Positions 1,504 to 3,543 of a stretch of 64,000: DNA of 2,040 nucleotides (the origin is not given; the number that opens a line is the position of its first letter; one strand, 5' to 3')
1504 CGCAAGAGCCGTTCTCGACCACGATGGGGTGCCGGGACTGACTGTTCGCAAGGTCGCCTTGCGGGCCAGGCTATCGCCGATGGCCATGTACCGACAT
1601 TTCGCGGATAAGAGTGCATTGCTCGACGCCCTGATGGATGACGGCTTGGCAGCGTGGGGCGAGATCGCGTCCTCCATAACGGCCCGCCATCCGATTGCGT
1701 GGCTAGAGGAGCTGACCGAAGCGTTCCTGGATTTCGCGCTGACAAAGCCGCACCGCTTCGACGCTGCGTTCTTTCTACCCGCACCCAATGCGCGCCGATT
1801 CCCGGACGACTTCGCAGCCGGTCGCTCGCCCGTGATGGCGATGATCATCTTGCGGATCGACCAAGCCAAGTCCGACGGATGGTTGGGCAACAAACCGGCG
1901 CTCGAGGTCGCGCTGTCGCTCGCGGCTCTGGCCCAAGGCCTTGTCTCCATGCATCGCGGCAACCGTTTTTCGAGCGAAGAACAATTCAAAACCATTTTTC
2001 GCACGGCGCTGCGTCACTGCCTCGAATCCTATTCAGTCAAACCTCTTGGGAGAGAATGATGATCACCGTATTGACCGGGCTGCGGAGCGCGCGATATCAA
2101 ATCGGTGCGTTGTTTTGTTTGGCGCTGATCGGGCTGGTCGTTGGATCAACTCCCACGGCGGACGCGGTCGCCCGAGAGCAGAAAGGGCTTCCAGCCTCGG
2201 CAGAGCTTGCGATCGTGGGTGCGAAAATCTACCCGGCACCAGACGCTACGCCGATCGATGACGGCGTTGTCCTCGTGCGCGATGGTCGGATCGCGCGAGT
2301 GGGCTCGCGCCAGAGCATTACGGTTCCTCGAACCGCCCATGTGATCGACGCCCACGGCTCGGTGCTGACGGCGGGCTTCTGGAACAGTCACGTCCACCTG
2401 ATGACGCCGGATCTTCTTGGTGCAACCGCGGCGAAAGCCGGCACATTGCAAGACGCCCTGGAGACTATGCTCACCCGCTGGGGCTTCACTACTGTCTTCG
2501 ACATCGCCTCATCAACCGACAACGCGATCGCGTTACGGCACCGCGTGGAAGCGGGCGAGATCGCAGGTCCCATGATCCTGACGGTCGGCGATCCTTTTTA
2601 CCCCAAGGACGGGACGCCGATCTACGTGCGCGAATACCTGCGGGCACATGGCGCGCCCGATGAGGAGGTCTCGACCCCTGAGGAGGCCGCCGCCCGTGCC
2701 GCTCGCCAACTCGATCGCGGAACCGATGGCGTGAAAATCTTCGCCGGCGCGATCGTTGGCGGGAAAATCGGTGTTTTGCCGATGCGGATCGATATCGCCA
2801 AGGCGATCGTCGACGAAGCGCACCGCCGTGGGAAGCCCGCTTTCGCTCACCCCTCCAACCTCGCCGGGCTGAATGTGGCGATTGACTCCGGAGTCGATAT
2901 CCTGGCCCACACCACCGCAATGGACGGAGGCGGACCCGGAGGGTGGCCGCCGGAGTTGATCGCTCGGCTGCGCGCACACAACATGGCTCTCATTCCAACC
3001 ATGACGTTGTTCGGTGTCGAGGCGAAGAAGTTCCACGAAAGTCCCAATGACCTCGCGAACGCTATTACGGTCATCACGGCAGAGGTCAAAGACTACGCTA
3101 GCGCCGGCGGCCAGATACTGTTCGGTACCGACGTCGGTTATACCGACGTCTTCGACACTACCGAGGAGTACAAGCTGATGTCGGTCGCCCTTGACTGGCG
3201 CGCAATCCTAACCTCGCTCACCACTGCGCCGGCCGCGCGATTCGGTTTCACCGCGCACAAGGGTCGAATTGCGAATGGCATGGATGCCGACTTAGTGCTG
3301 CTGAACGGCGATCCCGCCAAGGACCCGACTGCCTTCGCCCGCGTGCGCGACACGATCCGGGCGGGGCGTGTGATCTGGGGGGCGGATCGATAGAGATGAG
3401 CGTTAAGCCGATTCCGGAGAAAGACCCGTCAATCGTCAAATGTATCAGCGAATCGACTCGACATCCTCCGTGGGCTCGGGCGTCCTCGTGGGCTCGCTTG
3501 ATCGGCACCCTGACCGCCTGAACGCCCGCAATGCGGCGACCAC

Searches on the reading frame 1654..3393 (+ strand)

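Call 60: search_protein_families(library=pfam, proteins=[window:1654-3393:+], max_evalue=0.00001)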
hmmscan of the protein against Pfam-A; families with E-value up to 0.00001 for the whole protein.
window:1654-3393:+ (579 aa): 2 families
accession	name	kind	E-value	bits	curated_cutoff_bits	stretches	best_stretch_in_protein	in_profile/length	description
PF01979.26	Amidohydro_1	-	1.7e-20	74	25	1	237-573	1-344/345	Amidohydrolase family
PF07969.17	Amidohydro_3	-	1.1e-13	51.9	29.7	1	505-574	399-471/472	Amidohydrolase family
